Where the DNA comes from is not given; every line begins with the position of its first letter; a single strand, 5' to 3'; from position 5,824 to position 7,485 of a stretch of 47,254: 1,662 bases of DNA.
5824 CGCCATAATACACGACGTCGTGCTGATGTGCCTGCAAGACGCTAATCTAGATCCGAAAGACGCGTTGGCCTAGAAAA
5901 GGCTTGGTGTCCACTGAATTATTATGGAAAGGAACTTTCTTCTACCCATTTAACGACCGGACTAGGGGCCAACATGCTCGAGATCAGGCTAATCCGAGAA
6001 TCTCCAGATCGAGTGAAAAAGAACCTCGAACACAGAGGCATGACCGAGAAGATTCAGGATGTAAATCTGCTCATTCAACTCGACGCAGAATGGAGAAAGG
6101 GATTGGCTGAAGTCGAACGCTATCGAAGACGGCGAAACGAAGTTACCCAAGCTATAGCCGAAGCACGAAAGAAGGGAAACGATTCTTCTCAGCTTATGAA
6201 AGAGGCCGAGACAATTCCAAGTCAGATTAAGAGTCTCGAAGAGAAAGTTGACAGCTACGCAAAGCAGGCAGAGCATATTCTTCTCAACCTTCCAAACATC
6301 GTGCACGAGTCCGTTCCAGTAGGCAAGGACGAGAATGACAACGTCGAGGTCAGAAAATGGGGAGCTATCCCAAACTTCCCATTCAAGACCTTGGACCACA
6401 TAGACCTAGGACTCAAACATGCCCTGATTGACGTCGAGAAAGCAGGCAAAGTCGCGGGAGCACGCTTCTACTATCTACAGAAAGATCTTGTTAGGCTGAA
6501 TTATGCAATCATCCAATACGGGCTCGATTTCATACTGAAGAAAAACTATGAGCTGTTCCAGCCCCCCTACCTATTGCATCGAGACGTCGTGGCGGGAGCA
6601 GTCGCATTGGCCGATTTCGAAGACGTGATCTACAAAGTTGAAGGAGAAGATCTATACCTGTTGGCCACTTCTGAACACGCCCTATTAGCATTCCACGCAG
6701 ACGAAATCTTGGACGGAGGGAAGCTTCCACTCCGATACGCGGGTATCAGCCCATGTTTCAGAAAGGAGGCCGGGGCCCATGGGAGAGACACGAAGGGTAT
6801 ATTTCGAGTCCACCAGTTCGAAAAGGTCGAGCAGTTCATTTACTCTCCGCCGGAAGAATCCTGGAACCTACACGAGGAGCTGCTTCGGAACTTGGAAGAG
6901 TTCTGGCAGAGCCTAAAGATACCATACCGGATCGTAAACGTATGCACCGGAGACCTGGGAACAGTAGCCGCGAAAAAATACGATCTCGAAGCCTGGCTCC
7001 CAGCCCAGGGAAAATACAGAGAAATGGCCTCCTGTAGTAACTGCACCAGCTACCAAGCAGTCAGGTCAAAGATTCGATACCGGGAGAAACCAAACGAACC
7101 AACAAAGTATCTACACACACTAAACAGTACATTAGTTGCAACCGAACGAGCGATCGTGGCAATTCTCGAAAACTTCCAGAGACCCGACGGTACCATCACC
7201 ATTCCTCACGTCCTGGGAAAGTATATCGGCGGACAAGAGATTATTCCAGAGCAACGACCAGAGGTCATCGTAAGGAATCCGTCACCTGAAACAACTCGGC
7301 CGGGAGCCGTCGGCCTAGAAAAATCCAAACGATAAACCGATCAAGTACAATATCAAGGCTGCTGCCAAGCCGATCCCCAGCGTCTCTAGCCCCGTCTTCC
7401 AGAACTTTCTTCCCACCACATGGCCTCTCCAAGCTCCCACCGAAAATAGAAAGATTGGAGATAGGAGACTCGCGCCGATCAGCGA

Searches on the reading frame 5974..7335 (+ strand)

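Call 58: search_protein_families(library=pfam, proteins=[window:5974-7335:+], max_evalue=0.00001)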
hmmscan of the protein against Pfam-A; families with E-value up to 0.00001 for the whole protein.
window:5974-7335:+ (453 aa): 2 families
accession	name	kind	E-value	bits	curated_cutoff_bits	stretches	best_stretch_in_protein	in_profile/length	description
PF00587.30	tRNA-synt_2b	-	1.2e-39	136.7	29.3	1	222-401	3-179/179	tRNA synthetase class II core domain (G, H, P, S and T)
PF02403.27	Seryl_tRNA_N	-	6.4e-25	87.9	28.2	1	1-110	1-108/108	Seryl-tRNA synthetase N-terminal domain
